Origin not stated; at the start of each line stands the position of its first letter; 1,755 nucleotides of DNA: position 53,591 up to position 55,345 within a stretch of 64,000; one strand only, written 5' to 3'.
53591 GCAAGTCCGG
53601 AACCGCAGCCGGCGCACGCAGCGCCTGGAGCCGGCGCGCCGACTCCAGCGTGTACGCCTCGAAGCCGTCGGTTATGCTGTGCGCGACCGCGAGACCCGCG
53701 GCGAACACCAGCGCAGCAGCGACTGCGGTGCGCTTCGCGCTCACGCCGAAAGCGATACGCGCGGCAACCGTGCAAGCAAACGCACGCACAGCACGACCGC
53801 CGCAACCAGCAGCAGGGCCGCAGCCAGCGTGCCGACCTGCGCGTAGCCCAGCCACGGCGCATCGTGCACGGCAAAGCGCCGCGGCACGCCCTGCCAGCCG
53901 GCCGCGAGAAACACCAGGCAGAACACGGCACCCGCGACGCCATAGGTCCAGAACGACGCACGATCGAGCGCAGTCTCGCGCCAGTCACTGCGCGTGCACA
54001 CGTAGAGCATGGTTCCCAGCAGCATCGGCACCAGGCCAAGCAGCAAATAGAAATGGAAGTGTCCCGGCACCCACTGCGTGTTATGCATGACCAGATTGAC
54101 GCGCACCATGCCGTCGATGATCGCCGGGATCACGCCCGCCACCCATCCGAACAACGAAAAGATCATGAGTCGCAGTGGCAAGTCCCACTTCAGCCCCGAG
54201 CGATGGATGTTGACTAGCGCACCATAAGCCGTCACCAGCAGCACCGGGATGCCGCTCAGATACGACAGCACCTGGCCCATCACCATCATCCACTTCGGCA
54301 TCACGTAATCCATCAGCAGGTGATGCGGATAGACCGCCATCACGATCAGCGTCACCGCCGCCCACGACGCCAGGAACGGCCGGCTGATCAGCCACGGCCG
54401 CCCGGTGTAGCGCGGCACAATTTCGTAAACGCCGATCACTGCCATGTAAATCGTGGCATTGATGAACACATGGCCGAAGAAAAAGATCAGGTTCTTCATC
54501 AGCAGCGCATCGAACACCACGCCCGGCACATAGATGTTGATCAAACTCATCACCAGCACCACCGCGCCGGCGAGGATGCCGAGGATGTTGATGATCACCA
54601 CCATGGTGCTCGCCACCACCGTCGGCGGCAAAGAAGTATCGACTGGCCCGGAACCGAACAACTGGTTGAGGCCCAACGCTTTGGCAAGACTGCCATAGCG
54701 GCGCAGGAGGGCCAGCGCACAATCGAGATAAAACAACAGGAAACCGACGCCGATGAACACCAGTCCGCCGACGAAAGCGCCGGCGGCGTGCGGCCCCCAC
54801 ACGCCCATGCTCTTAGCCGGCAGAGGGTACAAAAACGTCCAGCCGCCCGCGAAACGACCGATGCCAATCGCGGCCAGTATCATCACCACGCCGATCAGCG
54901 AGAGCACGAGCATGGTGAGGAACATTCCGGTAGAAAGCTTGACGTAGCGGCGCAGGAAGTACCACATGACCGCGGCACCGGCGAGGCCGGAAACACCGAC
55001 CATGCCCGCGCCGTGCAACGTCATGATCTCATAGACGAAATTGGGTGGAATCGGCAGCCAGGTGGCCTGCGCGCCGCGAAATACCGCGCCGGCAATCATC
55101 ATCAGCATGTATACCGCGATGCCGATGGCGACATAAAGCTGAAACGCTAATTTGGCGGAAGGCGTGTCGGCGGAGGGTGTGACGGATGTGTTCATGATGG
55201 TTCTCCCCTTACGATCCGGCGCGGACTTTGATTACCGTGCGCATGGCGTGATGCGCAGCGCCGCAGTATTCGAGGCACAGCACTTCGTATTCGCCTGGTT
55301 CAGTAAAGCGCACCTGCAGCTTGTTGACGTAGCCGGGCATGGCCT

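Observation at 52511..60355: Eight-gene periplasm-facing redox operon wedged into a nitrate/nitrite assimilation locus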

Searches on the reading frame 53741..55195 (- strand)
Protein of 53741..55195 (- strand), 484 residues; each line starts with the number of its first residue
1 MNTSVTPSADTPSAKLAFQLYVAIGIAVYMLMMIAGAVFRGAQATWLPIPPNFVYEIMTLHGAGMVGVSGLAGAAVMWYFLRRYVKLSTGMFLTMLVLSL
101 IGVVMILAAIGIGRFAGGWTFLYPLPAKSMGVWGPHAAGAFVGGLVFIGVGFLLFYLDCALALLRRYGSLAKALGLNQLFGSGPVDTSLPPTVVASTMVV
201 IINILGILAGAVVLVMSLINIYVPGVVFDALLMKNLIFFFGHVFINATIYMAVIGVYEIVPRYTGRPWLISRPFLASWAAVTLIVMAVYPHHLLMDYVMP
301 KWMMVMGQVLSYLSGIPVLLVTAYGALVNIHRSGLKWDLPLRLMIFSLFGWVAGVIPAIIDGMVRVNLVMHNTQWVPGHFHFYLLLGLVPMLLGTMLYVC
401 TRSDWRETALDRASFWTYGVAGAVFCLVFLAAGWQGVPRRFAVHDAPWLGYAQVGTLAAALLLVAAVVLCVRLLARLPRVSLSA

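Call 4: search_protein_families(library=pfam, proteins=[window:53741-55195:-], max_evalue=0.01)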
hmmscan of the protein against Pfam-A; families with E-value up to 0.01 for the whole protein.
window:53741-55195:- (484 aa): 1 family
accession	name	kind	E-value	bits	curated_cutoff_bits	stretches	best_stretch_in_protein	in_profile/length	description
PF00115.25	COX1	-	1.4e-43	149.9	34.8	1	20-454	5-429/436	Cytochrome C and Quinol oxidase polypeptide I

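Call 5: search_protein_families(library=ncbifam, proteins=[window:53741-55195:-], max_evalue=0.01)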
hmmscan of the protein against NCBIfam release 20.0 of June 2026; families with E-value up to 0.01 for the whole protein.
window:53741-55195:- (484 aa): 2 families
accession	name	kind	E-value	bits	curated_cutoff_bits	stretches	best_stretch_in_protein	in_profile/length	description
NF041075.1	quin_ox_SoxB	equivalog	6.4e-11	41.9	700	1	50-478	35-455/468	proton pump complex quinol oxidase subunit SoxB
TIGR02891.1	CtaD_CoxA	equivalog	4.1e-10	38.9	670.75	1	21-475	14-467/504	cytochrome c oxidase subunit I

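Call 8: find_homologous_proteins(query=window:53741-55195:-)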
Query window:53741-55195:- (484 aa): 2488 proteins with E <= 0.001 among 8000 candidates; the best 120 are listed.
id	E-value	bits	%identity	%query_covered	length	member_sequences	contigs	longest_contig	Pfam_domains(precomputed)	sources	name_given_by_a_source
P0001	0.0e+0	1050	100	100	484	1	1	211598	PF00115.26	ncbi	-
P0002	0.0e+0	1048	100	100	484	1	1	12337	PF00115.26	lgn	-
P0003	0.0e+0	1017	96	100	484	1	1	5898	PF00115.26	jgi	-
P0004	8.0e-292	986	93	100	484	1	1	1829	PF00115.26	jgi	-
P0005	2.2e-279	945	90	100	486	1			PF00115.26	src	-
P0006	2.2e-279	945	88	100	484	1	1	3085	PF00115.26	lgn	-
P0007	9.7e-278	940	88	100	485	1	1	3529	PF00115.26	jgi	-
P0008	1.0e-277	940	88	100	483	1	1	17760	PF00115.26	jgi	-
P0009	6.0e-277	937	87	100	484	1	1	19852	PF00115.26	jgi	jgi:cytochrome c oxidase subunit 1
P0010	1.4e-276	936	88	100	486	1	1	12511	PF00115.26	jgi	-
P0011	7.7e-276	934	88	100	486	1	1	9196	PF00115.26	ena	-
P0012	1.5e-275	933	87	100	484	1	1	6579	PF00115.26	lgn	-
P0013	5.9e-275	931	87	100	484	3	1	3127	PF00115.26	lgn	-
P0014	1.4e-274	930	87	100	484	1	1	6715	PF00115.26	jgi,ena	-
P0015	2.0e-274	929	88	99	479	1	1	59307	PF00115.26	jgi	jgi:cytochrome c oxidase subunit 1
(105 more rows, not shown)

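Call 10: find_related_loci(query=window:53741-55195:-, collection=genome_contigs, flank=10000)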
Query window:53741-55195:- (484 aa) in genome_contigs; peptide patterns used: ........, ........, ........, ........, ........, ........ (x = any residue, [..] = any of these).
407 stretches matched a pattern; 264 encode a relative of the query (tblastn E <= 1e-3); the best 80 are kept; 80 distinct loci.
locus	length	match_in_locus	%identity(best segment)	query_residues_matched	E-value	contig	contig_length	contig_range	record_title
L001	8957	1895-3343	87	1-483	0e+0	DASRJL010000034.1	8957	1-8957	MAG TPA_asm: Burkholderiales bacterium isolate SMAG_U10135 k141_2809053, whole genome shotgun sequence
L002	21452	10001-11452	88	1-484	0e+0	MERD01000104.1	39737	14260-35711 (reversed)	MAG: Betaproteobacteria bacterium RIFCSPLOWO2_02_FULL_67_26 rifcsplowo2_02_scaffold_5895, whole genome shotgun sequence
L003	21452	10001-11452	87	1-484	0e+0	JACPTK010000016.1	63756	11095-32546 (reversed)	MAG: Betaproteobacteria bacterium isolate NC_groundwater_730_Ag_S-0.65um_65_27 S37_SO-6_scaffold_133789, whole genome sh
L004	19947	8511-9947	86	1-479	0e+0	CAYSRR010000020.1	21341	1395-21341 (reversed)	MAG TPA_asm: uncultured Streptomycetaceae bacterium isolate SRP344714_co2_10 genome assembly, contig: NODE_6327_length_2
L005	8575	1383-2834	87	1-484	0e+0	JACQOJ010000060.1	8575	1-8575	MAG: Betaproteobacteria bacterium isolate NC_groundwater_1278_Ag_S-0.2um_63_71 S_p2_S4_coassembly_k141_1489406, whole ge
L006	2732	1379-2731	88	1-451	0e+0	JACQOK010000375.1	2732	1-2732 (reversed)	MAG: Betaproteobacteria bacterium isolate NC_groundwater_1279_Ag_S-0.2um_63_76 S_p2_S4_coassembly_k141_3216996, whole ge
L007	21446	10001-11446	82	3-484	0e+0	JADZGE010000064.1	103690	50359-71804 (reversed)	MAG: Burkholderiales bacterium isolate SJ92 c_000000805706, whole genome shotgun sequence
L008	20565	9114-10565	85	1-484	0e+0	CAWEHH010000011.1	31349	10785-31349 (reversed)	MAG: uncultured beta proteobacterium isolate MFD02840.bin.2.98 genome assembly, contig: contig_150143, whole genome shot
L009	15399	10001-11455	77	1-484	0e+0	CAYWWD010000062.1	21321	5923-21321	MAG TPA_asm: uncultured Halioglobus sp. isolate SRP173033_co1_30 genome assembly, contig: NODE_4215_length_21321_cov_12.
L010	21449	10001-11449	77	1-484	0e+0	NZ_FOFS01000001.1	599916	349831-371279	Solimonas aquatica strain DSM 25927, whole genome shotgun sequence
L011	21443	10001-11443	65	2-482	0e+0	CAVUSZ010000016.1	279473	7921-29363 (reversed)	MAG: uncultured beta proteobacterium isolate MFD00962.bin.3.90 genome assembly, contig: contig_16119, whole genome shotg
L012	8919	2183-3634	61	1-484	0e+0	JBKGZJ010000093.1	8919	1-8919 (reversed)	MAG: Thiohalophilus sp. isolate C5M10_10 NODE_3612_length_8919_cov_12.519743, whole genome shotgun sequence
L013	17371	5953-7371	60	7-477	2e-180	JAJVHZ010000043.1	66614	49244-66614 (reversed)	MAG: Gammaproteobacteria bacterium isolate Bin_33 c_000000001537, whole genome shotgun sequence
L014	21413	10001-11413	62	8-480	4e-180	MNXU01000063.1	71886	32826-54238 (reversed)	MAG: Betaproteobacteria bacterium CG2_30_68_42 cg2_3.0_scaffold_114_c, whole genome shotgun sequence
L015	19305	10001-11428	59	2-475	2e-179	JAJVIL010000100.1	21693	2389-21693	MAG: Burkholderiaceae bacterium isolate Bin_7R c_000000005418, whole genome shotgun sequence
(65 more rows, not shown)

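Call 14: find_encoding_contigs(protein=P0001, flank=10000, max_places=4)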
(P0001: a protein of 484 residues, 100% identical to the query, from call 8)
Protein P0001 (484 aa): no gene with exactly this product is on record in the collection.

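Call 38: search_solved_structures(query=window:53741-55195:-, max_evalue=0.001, show_alignments=2)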
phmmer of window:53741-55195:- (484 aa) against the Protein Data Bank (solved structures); distinct sequences matched with E-value up to 0.001: 20.
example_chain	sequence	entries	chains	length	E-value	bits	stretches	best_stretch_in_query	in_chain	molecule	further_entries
3omi_A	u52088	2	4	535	2.4e-06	30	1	198-463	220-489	Cytochrome c oxidase, aa3 type, subunit I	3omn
6pw0_A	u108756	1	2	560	3e-06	29.7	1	199-463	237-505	Cytochrome c oxidase subunit 1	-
1m56_A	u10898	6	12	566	3e-06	29.6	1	199-463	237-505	CYTOCHROME C OXIDASE | Cytochrome c oxidase subunit 1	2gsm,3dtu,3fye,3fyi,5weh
1m57_A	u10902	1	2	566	3.4e-06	29.5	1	199-463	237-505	CYTOCHROME C OXIDASE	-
6ci0_A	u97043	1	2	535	3.5e-06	29.4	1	198-463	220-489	Cytochrome c oxidase subunit 1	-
6pw1_A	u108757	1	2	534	3.5e-06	29.4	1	198-463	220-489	Cytochrome c oxidase subunit 1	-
1qle_A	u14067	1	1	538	4.5e-06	29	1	198-457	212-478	CYTOCHROME C OXIDASE POLYPEPTIDE I-BETA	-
1ar1_A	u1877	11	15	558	5.4e-06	28.8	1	198-457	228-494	CYTOCHROME C OXIDASE | Cytochrome c oxidase subunit 1-beta | Cytochrome c oxidase subunit 1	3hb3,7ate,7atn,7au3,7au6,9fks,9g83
3om3_A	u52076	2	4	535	6.5e-06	28.5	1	198-463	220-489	Cytochrome c oxidase, aa3 type, subunit I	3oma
8c8q_A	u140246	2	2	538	1.5e-05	27.3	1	108-465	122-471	Cytochrome c oxidase subunit 1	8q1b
6giq_a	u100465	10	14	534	3e-05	26.3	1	207-465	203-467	Cytochrome c oxidase subunit 1 | CYTOCHROME C OXIDASE SUBUNIT 1; SYNONYM: CYTOCHROME C OXIDASE POLYPEPTIDE I, COX1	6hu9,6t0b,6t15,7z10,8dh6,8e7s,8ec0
6ymx_a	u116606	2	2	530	3.5e-05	26.1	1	207-465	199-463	Cytochrome c oxidase subunit 1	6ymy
7xma_B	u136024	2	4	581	5.6e-05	25.4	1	194-471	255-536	Cytochrome c oxidase subunit 2,Cytochrome c oxidase subunit 1 | CYTOCHROME C OXIDASE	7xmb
8ucj_a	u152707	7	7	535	6.1e-05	25.3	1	187-469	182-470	Cytochrome c oxidase subunit 1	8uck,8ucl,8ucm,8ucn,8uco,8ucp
3ehb_A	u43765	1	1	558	6.4e-05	25.3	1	197-457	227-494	Cytochrome c oxidase subunit 1-beta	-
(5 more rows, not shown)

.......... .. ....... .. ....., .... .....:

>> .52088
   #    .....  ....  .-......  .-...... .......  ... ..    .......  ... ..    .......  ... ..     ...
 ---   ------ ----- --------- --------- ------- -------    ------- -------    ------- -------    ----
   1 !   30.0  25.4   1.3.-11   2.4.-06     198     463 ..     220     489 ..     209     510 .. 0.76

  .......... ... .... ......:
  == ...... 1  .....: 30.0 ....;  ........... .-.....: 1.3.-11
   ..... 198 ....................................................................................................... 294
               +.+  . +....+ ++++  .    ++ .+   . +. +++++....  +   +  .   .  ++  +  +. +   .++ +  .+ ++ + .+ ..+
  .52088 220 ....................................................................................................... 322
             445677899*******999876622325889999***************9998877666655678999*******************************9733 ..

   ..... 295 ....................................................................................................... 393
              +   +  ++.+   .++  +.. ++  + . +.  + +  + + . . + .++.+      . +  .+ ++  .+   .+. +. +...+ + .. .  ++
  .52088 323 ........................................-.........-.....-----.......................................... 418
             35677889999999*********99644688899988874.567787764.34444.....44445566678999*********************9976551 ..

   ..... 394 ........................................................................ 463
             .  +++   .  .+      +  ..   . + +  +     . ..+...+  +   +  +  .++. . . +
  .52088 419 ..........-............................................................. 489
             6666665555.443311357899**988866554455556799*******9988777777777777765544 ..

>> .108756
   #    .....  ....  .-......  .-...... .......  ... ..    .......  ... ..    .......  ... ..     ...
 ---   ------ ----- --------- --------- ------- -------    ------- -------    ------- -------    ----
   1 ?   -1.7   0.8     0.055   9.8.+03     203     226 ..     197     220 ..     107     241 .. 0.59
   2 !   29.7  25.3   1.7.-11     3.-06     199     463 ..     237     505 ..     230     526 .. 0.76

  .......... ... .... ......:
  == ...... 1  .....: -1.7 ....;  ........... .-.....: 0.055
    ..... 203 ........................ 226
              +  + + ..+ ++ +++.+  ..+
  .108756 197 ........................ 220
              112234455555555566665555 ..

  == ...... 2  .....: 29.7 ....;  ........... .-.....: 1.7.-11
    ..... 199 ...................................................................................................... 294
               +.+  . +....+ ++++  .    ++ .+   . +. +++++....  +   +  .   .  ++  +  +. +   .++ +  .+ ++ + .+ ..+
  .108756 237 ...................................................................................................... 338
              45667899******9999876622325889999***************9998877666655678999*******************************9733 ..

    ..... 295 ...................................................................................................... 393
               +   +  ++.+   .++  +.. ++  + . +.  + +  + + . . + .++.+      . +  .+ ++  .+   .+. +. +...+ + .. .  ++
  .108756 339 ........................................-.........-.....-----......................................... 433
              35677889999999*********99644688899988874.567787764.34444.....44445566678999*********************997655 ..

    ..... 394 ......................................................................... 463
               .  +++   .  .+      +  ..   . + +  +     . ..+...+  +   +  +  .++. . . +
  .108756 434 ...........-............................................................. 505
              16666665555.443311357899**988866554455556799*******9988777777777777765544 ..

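Call 71: search_protein_families(library=pfam, proteins=[L010:4612-6177:+, L010:6699-7496:+, L010:7390-8097:+, L010:8620-9351:+, L010:12902-13486:+, L010:15014-15976:+, L007:7007-8821:-, L007:8944-9432:+, L007:13947-15200:+, L007:5822-7051:+], max_evalue=0.0001)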
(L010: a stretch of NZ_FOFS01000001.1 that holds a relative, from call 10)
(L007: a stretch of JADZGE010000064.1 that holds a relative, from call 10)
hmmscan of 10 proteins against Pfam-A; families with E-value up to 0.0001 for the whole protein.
L010:4612-6177:+ (521 aa): 9 families
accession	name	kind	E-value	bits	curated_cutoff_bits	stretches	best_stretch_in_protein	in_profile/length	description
PF00158.32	Sigma54_activat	-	1.3e-71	240.1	20.2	1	195-361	1-167/168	Sigma-54 interaction domain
PF14532.12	Sigma54_activ_2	-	4.4e-22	79.3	25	1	196-366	1-138/138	Sigma-54 interaction domain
PF25601.1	AAA_lid_14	-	1.7e-13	50.6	27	1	367-433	1-67/87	AAA+ ATPase lid domain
PF01590.32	GAF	-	8.4e-11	43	22.4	1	25-160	4-133/133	GAF domain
PF07728.20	AAA_5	-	8.2e-08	32.8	22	1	219-338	2-124/139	AAA domain (dynein-related subfamily)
PF00004.35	AAA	-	2.7e-06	28.3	21.2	1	219-352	1-127/131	ATPase family associated with various cellular activities (AAA)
PF01078.27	Mg_chelatase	-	6.5e-06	26.1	20.3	0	275-337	94-158/207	Magnesium chelatase, subunit ChlI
PF02954.25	HTH_8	-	6.2e-05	23.1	22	0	483-507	13-37/42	Bacterial regulatory protein, Fis family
PF13185.12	GAF_2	-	9.9e-05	23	28.6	0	25-160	6-135/136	GAF domain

L010:6699-7496:+ (265 aa): 4 families
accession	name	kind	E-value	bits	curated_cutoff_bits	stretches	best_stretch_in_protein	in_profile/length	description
PF04542.20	Sigma70_r2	-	9.2e-15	54.6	24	1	50-118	1-71/71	Sigma-70 region 2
PF08281.18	Sigma70_r4_2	-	1.7e-13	50.4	25.7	1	161-210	2-51/54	Sigma-70, region 4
PF04545.22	Sigma70_r4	-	2e-09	37.2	24.1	1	167-214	2-49/50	Sigma-70, region 4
PF07638.17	Sigma70_ECF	-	3.4e-06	27.5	21.1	1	34-209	6-175/185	ECF sigma factor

L010:7390-8097:+ (235 aa): 2 families
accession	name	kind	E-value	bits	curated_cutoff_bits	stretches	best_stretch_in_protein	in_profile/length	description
PF13668.12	Ferritin_2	-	1.1e-23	84.4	24.7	1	86-224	1-138/138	Ferritin-like domain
PF14530.12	DUF4439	-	2e-07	32.1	28.8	1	91-227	2-128/132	Domain of unknown function (DUF4439)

L010:8620-9351:+ (243 aa): 1 family
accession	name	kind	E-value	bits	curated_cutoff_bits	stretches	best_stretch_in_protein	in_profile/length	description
PF01227.27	GTP_cyclohydroI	-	3e-41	141.3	27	1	59-237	2-177/179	GTP cyclohydrolase I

L010:12902-13486:+ (194 aa): 0 families

L010:15014-15976:+ (320 aa): 3 families
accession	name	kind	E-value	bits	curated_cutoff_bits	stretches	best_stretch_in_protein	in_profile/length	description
PF07859.19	Abhydrolase_3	-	6.4e-57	193.1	25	1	91-294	1-209/210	alpha/beta hydrolase fold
PF20434.5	BD-FAE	-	1.4e-17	64.4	26.8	1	79-182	4-110/215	BD-FAE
PF12697.13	Abhydrolase_6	-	4.2e-05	24.8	26.3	1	91-295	1-208/217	Alpha/beta hydrolase family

L007:7007-8821:- (604 aa): 0 families

L007:8944-9432:+ (162 aa): 0 families

L007:13947-15200:+ (417 aa): 3 families
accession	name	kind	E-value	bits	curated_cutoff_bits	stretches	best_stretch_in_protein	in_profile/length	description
PF01855.24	POR_N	-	3.1e-68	230.4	27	1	14-228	2-222/231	Pyruvate flavodoxin/ferredoxin oxidoreductase, thiamine diP-bdg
PF17147.9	PFOR_II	-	3.7e-25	88.7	27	1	259-357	1-99/102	Pyruvate:ferredoxin oxidoreductase core domain II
PF02780.25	Transketolase_C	-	1.2e-06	28.8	25.9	1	256-333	7-85/124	Transketolase, C-terminal domain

L007:5822-7051:+ (409 aa): 0 families

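Call 87: search_protein_families(library=ncbifam, proteins=[L010:4612-6177:+], max_evalue=0.1)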
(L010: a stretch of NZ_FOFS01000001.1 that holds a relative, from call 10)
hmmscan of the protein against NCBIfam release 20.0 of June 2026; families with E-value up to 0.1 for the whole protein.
L010:4612-6177:+ (521 aa): 31 families (the best 25 are shown)
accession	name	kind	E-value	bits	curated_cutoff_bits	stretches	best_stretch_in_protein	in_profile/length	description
NF003451.0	PRK05022.1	equivalog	1.1e-224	746.9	476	1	8-515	7-511/512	nitric oxide reductase transcriptional regulator NorR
TIGR01817.1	nifA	equivalog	1.3e-110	370.7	528.85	1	117-451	112-453/534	nif-specific transcriptional activator NifA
NF038308.1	RNA_repair_RtcR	equivalog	3.5e-95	319.8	650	1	168-506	156-505/530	RNA repair transcriptional activator RtcR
TIGR01818.1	ntrC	equivalog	1.6e-93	314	558.6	1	171-507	112-458/463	nitrogen regulation protein NR(I)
TIGR02915.1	PEP_resp_reg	equivalog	5.5e-92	308.9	502.6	1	182-514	128-444/445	PEP-CTERM-box response regulator transcription factor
NF008469.0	PRK11361.1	equivalog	1.8e-89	300.6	714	1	195-508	145-450/461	acetoacetate metabolism transcriptional regulator AtoC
TIGR02329.1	propionate_PrpR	equivalog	1.4e-86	291.3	499.2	1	189-507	208-522/526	propionate catabolism operon regulatory protein PrpR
NF050807.1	TransRegFlbDCaul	equivalog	4e-85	286.4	750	1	192-506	117-432/454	sigma-54-dependent transcriptional regulator FlbD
TIGR02974.1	phageshock_pspF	equivalog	4.5e-84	282.5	443.55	1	195-510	1-334/336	phage shock protein operon transcriptional activator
NF041552.1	TF_PrdR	equivalog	8e-83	278.7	795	1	179-505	254-569/577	sigma-54 dependent transcriptional regulator PrdR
NF011958.0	PRK15429.1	equivalog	1.4e-82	278.4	830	1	120-516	304-688/692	formate hydrogenlyase transcriptional activator FlhA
NF007689.0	PRK10365.1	equivalog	5e-82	276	760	1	187-425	133-371/441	sigma-54-dependent response regulator transcription factor ZraR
NF011953.0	PRK15424.1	equivalog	1.2e-80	271.6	703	1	182-508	208-530/538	propionate catabolism operon regulatory protein PrpR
NF011695.0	PRK15115.1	equivalog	1.5e-79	267.8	763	1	193-435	135-378/445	two-component system response regulator GlrR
NF041906.1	V4R_TF_MobR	exception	8.5e-79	265.5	999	1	196-505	235-537/544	phenol degradation transcriptional regulator MobR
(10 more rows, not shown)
